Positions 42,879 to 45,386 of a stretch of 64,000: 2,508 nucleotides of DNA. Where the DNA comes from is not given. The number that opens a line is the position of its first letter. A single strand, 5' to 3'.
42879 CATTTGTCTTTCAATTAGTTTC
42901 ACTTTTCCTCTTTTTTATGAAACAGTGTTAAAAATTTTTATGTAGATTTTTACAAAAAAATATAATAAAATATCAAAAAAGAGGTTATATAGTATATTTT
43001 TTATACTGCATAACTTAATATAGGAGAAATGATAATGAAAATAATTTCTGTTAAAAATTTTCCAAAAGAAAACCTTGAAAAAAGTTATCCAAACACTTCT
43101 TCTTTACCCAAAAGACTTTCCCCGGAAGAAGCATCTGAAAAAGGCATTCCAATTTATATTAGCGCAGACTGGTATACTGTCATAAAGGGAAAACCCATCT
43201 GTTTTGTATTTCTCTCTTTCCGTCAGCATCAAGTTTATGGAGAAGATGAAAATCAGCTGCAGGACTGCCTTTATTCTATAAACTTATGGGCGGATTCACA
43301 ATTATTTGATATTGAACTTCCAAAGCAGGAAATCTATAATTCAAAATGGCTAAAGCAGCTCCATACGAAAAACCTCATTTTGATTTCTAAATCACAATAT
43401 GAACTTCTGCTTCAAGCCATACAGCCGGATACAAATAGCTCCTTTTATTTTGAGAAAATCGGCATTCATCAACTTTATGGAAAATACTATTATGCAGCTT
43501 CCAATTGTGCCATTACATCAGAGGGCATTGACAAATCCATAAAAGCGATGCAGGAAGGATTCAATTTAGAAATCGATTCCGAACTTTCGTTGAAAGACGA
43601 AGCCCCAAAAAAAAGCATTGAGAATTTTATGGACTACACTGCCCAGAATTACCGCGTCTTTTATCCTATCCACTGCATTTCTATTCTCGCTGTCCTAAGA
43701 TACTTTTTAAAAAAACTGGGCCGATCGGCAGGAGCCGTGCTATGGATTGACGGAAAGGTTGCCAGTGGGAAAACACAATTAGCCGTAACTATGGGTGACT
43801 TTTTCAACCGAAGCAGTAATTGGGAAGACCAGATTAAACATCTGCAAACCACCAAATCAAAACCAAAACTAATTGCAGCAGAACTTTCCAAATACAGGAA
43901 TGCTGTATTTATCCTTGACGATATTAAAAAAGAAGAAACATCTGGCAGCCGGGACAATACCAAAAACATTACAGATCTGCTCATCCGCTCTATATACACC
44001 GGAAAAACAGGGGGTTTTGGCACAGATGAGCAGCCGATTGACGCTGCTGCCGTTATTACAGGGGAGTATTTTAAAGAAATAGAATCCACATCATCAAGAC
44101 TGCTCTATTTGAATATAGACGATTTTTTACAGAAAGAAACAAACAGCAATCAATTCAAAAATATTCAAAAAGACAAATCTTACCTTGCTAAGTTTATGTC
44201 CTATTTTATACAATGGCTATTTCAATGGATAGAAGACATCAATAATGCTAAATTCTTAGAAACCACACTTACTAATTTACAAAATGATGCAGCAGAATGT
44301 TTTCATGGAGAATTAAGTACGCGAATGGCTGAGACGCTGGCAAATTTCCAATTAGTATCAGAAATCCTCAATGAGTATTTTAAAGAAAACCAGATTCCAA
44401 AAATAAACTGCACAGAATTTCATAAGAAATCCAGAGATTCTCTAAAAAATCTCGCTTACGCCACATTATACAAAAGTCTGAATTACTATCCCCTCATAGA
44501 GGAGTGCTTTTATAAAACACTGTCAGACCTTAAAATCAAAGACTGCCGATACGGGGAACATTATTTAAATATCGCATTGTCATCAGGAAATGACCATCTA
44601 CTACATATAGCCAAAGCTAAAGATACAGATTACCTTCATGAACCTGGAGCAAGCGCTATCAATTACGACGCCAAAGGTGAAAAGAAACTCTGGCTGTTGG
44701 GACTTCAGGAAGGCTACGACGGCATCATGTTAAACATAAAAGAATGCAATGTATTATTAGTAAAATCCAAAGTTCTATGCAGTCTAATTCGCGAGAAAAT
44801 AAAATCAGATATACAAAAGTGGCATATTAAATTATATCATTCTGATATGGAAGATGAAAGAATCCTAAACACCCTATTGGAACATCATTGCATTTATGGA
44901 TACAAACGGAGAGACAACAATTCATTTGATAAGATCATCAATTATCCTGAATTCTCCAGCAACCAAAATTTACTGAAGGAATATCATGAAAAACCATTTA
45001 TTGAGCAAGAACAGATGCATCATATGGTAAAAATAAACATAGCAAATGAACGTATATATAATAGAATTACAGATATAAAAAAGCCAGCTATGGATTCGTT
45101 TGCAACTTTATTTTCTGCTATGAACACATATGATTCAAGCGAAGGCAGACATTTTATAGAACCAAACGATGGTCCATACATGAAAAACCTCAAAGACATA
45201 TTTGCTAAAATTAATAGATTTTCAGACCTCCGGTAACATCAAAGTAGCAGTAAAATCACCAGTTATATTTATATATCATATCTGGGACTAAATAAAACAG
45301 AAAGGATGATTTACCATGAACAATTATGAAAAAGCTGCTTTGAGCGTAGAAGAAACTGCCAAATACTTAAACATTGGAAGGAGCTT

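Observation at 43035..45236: Unrecognisable 733-aa Walker A/B NTPase as first gene of the island, directly upstream of xis-int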

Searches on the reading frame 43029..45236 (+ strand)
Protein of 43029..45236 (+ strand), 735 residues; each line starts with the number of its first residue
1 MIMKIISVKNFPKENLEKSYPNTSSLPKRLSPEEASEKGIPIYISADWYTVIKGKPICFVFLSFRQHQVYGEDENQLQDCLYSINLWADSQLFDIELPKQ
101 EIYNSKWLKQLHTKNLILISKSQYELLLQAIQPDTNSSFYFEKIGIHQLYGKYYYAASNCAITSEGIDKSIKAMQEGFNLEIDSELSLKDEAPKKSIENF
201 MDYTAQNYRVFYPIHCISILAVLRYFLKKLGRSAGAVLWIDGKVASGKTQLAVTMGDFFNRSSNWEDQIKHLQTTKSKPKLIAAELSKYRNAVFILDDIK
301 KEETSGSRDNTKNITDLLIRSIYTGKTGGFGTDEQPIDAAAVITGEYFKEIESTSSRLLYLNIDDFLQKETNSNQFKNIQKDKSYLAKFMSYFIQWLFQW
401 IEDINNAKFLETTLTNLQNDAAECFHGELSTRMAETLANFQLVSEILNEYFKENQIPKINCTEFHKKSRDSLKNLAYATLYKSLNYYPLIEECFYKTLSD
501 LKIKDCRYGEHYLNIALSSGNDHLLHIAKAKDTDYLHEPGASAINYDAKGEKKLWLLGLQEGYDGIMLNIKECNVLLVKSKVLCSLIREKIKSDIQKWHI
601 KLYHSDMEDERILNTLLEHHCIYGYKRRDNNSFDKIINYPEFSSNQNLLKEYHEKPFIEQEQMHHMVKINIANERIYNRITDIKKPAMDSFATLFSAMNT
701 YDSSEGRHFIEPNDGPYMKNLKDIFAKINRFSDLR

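Call 4: search_protein_families(library=pfam, proteins=[window:43029-45236:+], max_evalue=1)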
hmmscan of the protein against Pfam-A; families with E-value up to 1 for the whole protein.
window:43029-45236:+ (735 aa): 1 family
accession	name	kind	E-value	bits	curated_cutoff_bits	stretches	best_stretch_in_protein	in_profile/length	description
PF18662.7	HTH_56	-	0.19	12.2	26.2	1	631-677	52-97/111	Cch helix turn helix domain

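Call 5: search_protein_families(library=ncbifam, proteins=[window:43029-45236:+], max_evalue=1)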
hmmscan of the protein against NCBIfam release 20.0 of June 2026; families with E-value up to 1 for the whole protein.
window:43029-45236:+ (735 aa): 0 families

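Call 6: search_protein_families(library=phrogs, proteins=[window:43029-45236:+], max_evalue=1)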
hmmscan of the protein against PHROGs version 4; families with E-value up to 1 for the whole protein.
window:43029-45236:+ (735 aa): 0 families

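Call 7: search_protein_families(library=padloc, proteins=[window:43029-45236:+], max_evalue=1)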
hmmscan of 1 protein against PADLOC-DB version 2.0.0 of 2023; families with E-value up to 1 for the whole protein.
window:43029-45236:+ (735 aa): 0 families

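Call 8: find_homologous_proteins(query=window:43029-45236:+, max_evalue=0.001)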
Query window:43029-45236:+ (735 aa): 27 proteins with E <= 0.001 among 8000 candidates.
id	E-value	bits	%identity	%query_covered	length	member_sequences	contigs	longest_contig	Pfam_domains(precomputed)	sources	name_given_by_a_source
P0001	0.0e+0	1670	100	100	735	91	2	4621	-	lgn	-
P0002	1.8e-259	882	74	73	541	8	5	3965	-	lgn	-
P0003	4.7e-228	778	52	99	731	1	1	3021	-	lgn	-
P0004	1.1e-211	724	49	100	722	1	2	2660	-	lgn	-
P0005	1.1e-199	684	47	100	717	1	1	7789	-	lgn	-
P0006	2.9e-169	583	45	91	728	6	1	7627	-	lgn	-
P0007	1.5e-164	568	45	87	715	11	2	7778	-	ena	-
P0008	1.7e-162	561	44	91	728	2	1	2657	-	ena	-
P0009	2.3e-162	561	40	100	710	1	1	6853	-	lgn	-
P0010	2.5e-159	551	44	91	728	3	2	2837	-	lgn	-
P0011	2.0e-158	548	45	88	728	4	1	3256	-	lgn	-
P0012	1.2e-155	538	43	91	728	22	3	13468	-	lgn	-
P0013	1.9e-151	524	40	100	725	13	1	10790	-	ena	-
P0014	3.2e-151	524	40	100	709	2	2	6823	-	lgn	-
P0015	5.7e-150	520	40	100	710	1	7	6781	-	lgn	-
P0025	6.5e-31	126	28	62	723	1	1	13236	-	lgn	-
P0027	4.9e-11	60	24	49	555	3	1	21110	-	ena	-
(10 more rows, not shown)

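Call 9: search_solved_structures(query=window:43029-45236:+, max_evalue=10, show_alignments=2)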
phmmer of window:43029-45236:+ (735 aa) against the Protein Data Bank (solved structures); distinct sequences matched with E-value up to 10: 1.
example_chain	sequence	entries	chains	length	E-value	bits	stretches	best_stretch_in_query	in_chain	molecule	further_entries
6rd4_5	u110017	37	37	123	0.25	13.3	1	628-680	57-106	Mitochondrial F1F0 ATP synthase associated 14 kDa protein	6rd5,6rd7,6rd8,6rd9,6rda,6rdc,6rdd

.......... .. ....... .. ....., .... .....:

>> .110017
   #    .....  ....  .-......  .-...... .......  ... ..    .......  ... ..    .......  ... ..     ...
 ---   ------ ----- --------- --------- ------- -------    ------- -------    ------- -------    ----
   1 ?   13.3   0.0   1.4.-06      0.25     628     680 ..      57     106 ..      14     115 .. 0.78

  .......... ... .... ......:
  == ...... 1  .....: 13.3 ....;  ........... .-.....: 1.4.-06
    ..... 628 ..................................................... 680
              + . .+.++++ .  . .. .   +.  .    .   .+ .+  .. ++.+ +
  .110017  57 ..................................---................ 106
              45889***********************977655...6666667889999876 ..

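Call 13: search_solved_structures(query=A1, max_evalue=10, show_alignments=3)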
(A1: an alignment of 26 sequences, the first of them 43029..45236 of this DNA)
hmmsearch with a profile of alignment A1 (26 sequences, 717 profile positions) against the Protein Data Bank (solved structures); distinct sequences matched with E-value up to 10: 7.
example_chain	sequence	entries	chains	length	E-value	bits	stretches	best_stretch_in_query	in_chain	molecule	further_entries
5dgx_A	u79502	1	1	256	0.0054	18.3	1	229-296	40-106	Lipid A export ATP-binding/permease protein MsbA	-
8fmw_AX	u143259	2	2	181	0.014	16.9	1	268-327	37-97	50S ribosomal protein L25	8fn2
9jix_A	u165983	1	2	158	0.06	14.8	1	232-294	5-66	De Novo Designed ATPase, PL2x4_2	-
2yvu_A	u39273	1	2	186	0.12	13.9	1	230-262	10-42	Probable adenylyl-sulfate kinase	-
6p8v_A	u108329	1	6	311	0.19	13.1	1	238-262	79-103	ATPase, AAA family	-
6pb3_A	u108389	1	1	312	0.55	11.7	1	230-262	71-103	Rhizobiales Sp. Pch2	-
3uie_A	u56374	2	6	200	0.6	11.5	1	232-259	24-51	Adenylyl-sulfate kinase 1, chloroplastic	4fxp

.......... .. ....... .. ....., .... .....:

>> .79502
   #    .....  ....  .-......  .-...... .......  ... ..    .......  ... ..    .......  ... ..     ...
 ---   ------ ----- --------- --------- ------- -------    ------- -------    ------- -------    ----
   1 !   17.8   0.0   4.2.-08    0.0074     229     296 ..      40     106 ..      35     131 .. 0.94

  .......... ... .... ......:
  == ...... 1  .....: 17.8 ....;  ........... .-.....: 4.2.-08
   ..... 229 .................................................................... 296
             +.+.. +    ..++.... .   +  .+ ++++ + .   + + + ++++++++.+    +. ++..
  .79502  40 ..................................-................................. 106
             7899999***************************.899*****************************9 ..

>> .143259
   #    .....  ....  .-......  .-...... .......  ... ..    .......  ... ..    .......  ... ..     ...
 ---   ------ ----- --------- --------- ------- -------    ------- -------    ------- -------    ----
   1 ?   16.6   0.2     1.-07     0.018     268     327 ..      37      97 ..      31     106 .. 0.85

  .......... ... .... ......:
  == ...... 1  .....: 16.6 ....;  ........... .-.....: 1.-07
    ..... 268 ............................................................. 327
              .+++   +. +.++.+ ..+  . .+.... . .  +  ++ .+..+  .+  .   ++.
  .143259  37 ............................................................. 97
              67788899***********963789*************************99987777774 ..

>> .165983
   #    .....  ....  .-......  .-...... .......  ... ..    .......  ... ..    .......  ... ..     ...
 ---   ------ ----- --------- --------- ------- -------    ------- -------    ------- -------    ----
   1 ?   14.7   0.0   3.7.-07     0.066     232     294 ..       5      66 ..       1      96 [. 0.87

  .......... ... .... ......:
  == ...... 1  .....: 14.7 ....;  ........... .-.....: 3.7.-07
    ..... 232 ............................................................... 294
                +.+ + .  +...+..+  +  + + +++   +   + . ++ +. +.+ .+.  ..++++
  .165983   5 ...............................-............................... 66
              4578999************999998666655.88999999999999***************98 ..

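Call 22: find_encoding_contigs(protein=P0012, flank=7000, max_places=3)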
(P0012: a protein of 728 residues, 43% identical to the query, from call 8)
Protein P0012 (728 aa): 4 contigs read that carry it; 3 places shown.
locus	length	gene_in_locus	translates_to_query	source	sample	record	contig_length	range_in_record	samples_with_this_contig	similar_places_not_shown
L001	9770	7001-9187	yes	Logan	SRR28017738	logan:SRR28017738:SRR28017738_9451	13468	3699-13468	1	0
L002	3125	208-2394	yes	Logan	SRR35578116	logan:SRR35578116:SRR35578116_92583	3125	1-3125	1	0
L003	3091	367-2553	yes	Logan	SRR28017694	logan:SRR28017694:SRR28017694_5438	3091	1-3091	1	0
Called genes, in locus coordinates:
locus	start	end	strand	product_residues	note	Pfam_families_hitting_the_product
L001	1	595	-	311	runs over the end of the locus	PF06067:DUF932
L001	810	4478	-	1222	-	PF13306:LRR_5, PF13855:LRR_8 (faint), PF13306:LRR_5 (weak), PF13306:LRR_5, PF26918:Ig_Eae (weak), PF13306:LRR_5, PF26918:Ig_Eae, PF00041:fn3 (weak), +1 more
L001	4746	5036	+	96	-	PF12844:HTH_19, PF13560:HTH_31, PF01381:HTH_3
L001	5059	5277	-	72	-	-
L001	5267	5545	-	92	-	-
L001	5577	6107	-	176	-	PF03432:Relaxase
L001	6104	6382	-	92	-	-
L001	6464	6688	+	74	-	-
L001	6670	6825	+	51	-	PF12728:HTH_17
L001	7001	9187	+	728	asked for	-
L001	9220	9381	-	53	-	-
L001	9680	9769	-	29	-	?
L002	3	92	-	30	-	?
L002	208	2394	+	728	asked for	-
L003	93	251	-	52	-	-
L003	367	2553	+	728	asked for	-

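Call 23: find_encoding_contigs(protein=P0013, flank=7000, max_places=3)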
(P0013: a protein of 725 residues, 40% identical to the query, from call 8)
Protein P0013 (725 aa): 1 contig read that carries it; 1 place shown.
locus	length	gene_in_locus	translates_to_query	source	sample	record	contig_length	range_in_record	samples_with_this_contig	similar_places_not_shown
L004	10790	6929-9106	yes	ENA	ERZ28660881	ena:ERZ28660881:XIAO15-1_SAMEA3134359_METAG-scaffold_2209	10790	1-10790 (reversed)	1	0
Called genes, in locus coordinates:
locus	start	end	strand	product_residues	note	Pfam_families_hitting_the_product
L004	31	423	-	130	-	-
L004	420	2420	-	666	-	-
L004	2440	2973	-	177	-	-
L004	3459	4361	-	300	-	PF02368:Big_2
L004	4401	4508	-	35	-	-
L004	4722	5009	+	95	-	PF12844:HTH_19, PF13560:HTH_31, PF01381:HTH_3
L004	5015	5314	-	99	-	-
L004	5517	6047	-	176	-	PF03432:Relaxase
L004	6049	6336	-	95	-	PF21983:NikA-like (faint)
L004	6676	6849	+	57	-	PF12728:HTH_17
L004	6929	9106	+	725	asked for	-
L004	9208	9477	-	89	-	-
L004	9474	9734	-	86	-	PF12668:DUF3791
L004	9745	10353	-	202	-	PF00583:Acetyltransf_1, PF13673:Acetyltransf_10, PF13508:Acetyltransf_7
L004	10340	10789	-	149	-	?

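Call 25: find_encoding_contigs(protein=P0027, flank=10000, max_places=2)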
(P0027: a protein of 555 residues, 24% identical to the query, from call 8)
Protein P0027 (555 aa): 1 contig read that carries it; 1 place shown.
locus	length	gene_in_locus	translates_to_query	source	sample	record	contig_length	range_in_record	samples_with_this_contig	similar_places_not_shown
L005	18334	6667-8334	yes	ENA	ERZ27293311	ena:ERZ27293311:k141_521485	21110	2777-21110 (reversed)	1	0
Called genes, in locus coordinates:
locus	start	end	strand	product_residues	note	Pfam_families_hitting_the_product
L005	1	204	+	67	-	?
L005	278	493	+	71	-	-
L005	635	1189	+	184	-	PF00239:Resolvase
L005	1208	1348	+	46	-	-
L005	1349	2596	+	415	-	PF12959:DUF3848 (weak)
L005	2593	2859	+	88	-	PF20648:DUF6809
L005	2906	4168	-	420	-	-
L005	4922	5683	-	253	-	-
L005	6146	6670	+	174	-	-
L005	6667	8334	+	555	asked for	-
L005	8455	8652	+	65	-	PF09035:Tn916-Xis, PF12728:HTH_17 (weak)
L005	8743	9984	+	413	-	PF02920:Integrase_DNA, PF13495:Phage_int_SAM_4 (weak), PF14659:Phage_int_SAM_3 (weak), PF00589:Phage_integrase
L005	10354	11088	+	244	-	PF00376:MerR, PF12728:HTH_17 (weak), PF13411:MerR_1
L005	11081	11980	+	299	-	PF02517:Rce1-like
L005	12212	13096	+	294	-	-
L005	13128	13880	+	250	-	-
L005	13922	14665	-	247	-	-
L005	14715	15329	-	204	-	-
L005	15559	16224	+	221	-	PF07238:PilZ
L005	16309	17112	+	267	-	PF00142:Fer4_NifH (faint), PF01656:CbiA, PF02374:ArsA_ATPase (weak), PF06564:CBP_BcsQ, PF09140:MipZ, PF10609:ParA, PF13614:AAA_31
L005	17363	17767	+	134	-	-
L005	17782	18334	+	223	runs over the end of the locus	PF00857:Isochorismatase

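Call 26: find_encoding_contigs(protein=P0025, flank=10000, max_places=2)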
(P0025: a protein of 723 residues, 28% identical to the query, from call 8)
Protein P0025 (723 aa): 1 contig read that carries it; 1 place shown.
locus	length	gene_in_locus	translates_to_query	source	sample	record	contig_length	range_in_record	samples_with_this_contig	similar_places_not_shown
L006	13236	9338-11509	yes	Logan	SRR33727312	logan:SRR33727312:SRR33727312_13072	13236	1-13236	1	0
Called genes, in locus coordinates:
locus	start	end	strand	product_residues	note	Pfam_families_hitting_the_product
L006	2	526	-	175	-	?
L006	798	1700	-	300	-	PF18941:DUF5688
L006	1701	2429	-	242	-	-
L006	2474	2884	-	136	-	-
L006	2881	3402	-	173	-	PF09588:YqaJ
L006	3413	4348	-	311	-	PF06067:DUF932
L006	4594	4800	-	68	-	-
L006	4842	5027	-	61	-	-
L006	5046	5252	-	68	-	-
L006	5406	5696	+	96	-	PF12844:HTH_19, PF13560:HTH_31, PF01381:HTH_3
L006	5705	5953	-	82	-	-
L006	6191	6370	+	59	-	PF12728:HTH_17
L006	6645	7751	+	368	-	-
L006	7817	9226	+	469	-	-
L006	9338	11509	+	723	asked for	-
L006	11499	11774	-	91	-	-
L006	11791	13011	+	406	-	PF13102:Phage_int_SAM_5, PF14659:Phage_int_SAM_3 (weak), PF00589:Phage_integrase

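Call 28: predict_structure(alignment_id=A1)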
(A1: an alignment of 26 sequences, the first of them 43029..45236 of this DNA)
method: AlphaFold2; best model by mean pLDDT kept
length: 735 residues; sequences in the alignment: 26
mean_pLDDT: 85.9   pTM: 0.81
mean pLDDT of the five models: 85.9, 84.1, 83.6, 83.1, 82.3
residues with pLDDT >= 90: 346; 70-90: 313; 50-70: 72; < 50: 4
segments of 3 or more residues with pLDDT < 50: none
pLDDT, mean of each block of 10 residues (from residue 1): 85 84 79 89 90 90 92 85 91 91 86 81 91 88 93 93 91 90 58 89 95 97 92 89 90 92 83 84 89 91 68 87 78 78 85 76 90 93 91 95 88 95 87 93 97 95 96 93 89 95 91 76 61 64 78 88 93 92 96 82 85 92 83 87 70 68 94 90 85 79 64 71 87 71
secondary structure, 60 per line:
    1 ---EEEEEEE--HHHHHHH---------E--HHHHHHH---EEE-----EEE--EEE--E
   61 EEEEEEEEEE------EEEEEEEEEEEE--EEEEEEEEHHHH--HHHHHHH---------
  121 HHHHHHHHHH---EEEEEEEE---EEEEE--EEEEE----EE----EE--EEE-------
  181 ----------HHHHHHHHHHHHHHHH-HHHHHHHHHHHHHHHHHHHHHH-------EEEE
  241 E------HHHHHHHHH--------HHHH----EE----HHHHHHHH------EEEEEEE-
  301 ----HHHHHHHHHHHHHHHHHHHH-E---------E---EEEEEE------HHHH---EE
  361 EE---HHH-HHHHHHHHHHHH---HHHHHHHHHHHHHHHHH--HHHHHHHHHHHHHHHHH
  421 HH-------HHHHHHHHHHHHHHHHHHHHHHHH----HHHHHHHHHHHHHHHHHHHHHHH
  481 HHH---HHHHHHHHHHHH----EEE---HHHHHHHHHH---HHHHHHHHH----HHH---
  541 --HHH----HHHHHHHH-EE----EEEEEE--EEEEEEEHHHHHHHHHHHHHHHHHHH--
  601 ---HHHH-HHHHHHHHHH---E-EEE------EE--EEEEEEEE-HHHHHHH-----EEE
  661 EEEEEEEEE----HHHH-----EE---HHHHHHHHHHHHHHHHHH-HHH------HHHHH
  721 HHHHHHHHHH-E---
elements in order (helices of 4 or more, strands of 3 or more residues): E4-10 H13-19 H32-38 E42-44 E50-52 E55-57 E60-70 E77-88 E91-98 H99-102 H105-111 H121-130 E134-141 E145-149 E152-156 E171-173 H191-206 H208-229 E237-241 H248-256 H265-268 H279-286 E293-299 H305-324 E340-345 H352-355 E359-362 H370-381 H385-401 H404-422 H430-453 H458-483 H487-498 E503-505 H509-518 H522-530 H550-557 E565-570 E573-579 H580-598 H604-607 H609-618 E624-626 E637-644 H646-652 E658-669 H674-677 H688-705 H716-730

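Call 29: search_dna_similar(query=window:43029-45236:+, collection=plasmids, mode=protein, max_evalue=0.001)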
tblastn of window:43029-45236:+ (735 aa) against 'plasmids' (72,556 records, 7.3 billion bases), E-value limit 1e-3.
Records with a match: 2; places in all: 2; records where one place covers at least 80% of the query: 0.
Best place of each record, by identity: <60% 2.
By first word of the organism name: Clostridium 2.
By predicted mobility (MOB-suite, as given by PLSDB): non-mobilizable 2.
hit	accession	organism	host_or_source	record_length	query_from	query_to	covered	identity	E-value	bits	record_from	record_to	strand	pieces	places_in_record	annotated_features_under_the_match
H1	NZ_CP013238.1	Clostridium butyricum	Microbial isolate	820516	93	402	42%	23.8%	1e-4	54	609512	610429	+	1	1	hypothetical protein (x2)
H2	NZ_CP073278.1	Clostridium butyricum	Homo sapiens,cell culture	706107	94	402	42%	23.9%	1e-4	54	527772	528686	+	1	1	hypothetical protein (x2)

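Call 30: search_dna_similar(query=window:43029-45236:+, collection=phages, mode=protein, max_evalue=0.001)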
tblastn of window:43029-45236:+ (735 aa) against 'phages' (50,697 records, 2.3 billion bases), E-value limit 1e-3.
No match.
